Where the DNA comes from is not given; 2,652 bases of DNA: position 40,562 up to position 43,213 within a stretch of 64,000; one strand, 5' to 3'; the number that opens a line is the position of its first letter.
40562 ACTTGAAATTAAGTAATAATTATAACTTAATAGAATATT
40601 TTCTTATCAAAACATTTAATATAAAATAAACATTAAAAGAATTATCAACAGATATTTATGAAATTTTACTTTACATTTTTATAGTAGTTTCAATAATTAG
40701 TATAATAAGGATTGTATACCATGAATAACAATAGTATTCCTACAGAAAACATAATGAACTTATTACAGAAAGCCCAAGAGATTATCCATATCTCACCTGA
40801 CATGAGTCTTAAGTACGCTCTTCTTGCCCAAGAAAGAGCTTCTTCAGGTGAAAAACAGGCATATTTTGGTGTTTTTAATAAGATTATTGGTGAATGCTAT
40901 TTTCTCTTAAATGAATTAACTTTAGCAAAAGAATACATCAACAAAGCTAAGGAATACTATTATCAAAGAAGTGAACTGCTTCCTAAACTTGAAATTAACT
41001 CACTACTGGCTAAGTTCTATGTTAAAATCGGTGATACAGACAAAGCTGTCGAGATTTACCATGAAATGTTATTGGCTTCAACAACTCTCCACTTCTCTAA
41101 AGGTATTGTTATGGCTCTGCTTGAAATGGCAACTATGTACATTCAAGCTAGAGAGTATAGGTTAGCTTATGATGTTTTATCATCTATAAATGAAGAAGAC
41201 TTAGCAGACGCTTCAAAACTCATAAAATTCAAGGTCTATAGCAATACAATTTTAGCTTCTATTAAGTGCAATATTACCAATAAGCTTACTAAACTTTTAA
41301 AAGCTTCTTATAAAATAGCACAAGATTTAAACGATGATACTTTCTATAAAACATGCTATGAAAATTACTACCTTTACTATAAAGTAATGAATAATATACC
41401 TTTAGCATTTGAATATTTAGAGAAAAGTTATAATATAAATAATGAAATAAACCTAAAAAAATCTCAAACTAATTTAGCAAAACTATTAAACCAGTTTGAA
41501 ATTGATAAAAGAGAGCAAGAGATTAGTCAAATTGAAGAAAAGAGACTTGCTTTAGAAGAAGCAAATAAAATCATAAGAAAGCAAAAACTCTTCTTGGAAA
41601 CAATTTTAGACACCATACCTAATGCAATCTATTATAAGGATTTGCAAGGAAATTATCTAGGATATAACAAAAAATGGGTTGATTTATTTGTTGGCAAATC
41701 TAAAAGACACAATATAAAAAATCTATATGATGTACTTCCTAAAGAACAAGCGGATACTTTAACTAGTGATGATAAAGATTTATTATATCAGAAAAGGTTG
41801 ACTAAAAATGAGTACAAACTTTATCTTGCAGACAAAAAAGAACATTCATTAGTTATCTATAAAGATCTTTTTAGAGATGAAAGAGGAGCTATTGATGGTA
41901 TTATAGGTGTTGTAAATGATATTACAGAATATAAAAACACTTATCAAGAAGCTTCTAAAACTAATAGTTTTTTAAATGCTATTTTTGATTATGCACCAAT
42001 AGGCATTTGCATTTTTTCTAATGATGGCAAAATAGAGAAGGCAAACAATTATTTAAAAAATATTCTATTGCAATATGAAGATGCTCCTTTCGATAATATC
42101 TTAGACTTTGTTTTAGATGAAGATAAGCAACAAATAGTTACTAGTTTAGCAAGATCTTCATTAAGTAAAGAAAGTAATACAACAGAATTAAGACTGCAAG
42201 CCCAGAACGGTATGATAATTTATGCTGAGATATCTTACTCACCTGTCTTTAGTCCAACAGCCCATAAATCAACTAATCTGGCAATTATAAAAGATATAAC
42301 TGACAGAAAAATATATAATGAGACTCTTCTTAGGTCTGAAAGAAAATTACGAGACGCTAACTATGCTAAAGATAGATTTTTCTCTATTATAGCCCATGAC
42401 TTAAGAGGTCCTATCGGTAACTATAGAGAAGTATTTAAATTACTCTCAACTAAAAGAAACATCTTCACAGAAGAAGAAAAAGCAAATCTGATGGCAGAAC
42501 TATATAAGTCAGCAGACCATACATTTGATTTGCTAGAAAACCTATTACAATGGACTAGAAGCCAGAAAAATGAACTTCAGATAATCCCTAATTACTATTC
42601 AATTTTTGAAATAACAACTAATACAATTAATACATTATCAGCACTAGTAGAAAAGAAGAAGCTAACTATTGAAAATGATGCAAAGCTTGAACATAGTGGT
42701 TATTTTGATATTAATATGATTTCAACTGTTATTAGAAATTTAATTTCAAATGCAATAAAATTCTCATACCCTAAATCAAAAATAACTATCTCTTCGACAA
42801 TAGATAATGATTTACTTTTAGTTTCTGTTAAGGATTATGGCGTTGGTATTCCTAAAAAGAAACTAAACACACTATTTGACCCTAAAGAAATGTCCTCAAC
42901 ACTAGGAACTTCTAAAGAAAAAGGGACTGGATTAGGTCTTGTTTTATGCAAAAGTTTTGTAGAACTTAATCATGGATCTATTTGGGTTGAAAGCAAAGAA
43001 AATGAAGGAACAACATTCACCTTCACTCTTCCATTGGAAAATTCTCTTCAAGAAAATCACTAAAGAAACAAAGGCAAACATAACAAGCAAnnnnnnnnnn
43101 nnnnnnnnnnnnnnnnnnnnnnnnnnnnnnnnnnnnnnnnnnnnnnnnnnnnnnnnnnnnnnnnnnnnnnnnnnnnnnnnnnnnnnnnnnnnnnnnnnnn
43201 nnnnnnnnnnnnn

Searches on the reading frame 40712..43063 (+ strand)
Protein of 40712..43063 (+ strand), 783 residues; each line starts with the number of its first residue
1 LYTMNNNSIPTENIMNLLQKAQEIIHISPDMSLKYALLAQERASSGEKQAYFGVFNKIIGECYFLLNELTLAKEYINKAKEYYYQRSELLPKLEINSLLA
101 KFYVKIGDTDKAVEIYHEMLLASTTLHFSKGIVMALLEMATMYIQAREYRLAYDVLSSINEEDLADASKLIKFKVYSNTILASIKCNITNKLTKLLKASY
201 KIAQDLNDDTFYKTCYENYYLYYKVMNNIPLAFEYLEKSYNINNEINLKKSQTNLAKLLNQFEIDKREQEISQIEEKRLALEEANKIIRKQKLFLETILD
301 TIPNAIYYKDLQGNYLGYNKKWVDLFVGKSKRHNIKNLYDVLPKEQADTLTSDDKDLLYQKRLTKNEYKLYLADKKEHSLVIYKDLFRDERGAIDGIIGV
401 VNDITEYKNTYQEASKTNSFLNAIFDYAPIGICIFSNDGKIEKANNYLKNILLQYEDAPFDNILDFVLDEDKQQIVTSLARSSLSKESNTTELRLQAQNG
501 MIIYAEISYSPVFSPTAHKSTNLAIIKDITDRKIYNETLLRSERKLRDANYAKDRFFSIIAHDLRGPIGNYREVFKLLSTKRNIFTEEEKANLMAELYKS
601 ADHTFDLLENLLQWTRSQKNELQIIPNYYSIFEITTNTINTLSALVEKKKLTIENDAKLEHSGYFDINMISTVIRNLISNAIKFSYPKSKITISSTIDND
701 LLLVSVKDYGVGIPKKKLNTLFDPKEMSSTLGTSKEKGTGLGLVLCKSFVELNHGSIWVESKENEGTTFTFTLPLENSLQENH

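Call 77: search_protein_families(library=pfam, proteins=[window:40712-43063:+], max_evalue=0.0001)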
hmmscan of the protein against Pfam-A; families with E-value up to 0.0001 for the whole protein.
window:40712-43063:+ (783 aa): 7 families
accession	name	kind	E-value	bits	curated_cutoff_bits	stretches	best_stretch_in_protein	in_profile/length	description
PF02518.31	HATPase_c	-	8.4e-26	91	26.4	1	667-776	3-110/111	Histidine kinase-, DNA gyrase B-, and HSP90-like ATPase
PF08448.16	PAS_4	-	7e-14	52.4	23.1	1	299-406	1-107/110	PAS fold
PF13426.13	PAS_9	-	1e-07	32.6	27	1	431-531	3-103/103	PAS domain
PF00989.32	PAS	-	4.7e-07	30.3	22.6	0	294-404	2-113/113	PAS fold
PF13188.13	PAS_8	-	5.4e-06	26.6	21.8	0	420-452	2-34/65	PAS domain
PF00512.31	HisKA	-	4.3e-05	23.9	26.9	0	552-618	1-64/66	His Kinase A (phospho-acceptor) domain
PF13581.12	HATPase_c_2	-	6.6e-05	23.4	27.4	0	677-770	39-124/127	Histidine kinase-like ATPase domain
